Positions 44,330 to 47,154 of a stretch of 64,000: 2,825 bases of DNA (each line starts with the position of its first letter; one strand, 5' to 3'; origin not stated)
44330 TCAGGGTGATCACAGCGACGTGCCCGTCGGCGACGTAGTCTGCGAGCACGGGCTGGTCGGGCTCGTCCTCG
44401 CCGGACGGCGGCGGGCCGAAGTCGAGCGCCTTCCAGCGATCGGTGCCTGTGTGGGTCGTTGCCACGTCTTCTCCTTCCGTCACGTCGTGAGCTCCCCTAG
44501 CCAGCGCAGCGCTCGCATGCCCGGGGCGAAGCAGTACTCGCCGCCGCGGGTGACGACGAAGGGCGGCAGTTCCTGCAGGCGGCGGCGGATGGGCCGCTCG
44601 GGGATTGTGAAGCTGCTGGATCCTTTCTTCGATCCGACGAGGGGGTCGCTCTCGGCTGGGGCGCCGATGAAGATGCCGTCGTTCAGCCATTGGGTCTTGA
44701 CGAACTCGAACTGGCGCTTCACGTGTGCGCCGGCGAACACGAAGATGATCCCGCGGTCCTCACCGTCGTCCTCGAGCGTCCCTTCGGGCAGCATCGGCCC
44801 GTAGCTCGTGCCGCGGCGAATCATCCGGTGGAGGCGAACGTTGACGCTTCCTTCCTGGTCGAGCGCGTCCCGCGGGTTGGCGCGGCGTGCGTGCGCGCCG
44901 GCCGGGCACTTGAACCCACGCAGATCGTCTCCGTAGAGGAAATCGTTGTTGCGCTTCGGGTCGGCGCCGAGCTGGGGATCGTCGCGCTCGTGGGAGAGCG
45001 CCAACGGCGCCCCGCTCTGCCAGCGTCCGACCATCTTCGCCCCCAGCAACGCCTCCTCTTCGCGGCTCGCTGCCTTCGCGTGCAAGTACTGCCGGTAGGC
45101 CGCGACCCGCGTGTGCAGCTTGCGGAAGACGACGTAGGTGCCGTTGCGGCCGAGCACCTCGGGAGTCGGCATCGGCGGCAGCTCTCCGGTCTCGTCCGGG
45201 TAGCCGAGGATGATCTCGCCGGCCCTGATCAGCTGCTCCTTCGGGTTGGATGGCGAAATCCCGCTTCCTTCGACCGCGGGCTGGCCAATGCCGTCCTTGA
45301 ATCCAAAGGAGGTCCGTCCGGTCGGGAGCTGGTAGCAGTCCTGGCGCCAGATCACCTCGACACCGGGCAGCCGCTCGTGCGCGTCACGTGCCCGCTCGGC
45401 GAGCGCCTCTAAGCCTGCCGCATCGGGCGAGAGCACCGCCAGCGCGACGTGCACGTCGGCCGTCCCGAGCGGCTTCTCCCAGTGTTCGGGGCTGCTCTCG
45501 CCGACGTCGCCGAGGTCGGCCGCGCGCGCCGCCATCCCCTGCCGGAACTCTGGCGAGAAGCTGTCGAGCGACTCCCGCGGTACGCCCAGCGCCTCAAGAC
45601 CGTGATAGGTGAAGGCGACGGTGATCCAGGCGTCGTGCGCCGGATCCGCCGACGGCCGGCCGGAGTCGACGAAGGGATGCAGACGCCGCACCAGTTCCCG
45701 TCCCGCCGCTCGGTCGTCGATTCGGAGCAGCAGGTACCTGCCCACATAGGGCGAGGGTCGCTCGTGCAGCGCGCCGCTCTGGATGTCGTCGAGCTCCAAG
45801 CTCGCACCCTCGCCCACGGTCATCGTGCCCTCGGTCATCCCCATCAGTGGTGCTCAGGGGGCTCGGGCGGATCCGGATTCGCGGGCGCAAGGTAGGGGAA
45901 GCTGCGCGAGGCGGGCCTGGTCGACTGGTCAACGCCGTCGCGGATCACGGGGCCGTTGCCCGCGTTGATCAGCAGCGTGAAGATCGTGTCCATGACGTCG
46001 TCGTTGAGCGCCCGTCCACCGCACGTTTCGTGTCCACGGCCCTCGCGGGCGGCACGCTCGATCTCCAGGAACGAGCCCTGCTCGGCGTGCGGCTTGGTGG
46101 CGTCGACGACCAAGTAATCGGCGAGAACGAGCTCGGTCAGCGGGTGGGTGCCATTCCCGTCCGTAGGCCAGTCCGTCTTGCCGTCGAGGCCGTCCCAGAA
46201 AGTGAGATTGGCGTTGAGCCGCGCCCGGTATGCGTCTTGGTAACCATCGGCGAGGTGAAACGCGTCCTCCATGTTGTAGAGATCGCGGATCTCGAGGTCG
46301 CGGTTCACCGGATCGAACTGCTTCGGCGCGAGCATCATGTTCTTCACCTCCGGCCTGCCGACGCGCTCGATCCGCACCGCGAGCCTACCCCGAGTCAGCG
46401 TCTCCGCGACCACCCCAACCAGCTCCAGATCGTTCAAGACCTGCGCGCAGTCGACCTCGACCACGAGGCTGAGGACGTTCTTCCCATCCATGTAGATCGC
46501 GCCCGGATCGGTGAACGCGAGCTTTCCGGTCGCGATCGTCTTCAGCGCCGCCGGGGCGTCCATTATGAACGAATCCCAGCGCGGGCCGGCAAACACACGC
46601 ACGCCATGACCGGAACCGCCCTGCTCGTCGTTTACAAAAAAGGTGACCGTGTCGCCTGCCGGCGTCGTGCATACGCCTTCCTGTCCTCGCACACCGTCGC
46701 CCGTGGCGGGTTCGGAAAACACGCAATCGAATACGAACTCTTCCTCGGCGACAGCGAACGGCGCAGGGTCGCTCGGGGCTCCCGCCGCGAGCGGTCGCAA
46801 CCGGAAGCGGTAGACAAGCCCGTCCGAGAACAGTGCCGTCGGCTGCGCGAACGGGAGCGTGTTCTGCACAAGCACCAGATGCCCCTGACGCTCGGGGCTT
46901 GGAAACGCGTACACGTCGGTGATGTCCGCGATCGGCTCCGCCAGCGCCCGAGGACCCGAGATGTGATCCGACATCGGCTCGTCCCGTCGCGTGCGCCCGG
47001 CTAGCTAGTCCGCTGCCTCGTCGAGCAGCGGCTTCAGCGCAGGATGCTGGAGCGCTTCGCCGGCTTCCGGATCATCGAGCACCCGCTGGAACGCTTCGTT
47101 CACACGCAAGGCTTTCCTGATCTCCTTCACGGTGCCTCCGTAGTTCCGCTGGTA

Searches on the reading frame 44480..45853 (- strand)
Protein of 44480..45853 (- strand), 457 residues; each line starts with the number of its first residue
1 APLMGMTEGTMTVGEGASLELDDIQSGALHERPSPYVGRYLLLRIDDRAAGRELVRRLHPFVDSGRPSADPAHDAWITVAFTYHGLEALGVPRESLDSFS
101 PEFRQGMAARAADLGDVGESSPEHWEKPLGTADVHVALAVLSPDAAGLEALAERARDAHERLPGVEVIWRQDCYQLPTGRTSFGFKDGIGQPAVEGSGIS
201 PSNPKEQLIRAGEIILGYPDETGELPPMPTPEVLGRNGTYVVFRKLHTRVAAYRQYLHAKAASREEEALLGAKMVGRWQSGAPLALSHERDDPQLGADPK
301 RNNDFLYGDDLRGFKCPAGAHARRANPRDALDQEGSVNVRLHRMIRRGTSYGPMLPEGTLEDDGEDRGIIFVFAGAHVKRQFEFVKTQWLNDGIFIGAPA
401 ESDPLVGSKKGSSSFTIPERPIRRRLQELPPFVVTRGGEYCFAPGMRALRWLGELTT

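Call 41: search_protein_families(library=pfam, proteins=[window:44480-45853:-], max_evalue=0.001)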
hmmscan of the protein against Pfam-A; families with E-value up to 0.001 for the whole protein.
window:44480-45853:- (457 aa): 1 family
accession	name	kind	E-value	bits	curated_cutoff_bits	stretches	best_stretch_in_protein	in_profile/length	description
PF21105.3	DyP_N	-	2.4e-07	31.5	27.5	1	76-153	68-141/163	DyP dimeric alpha+beta barrel domain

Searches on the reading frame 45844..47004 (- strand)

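Call 41: search_protein_families(library=pfam, proteins=[window:45844-47004:-], max_evalue=0.001)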
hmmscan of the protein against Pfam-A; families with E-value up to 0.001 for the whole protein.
window:45844-47004:- (386 aa): 1 family
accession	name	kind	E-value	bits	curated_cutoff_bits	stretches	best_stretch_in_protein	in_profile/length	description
PF14224.11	DUF4331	-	2.9e-26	93.1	27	2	130-374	159-420/421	Domain of unknown function (DUF4331)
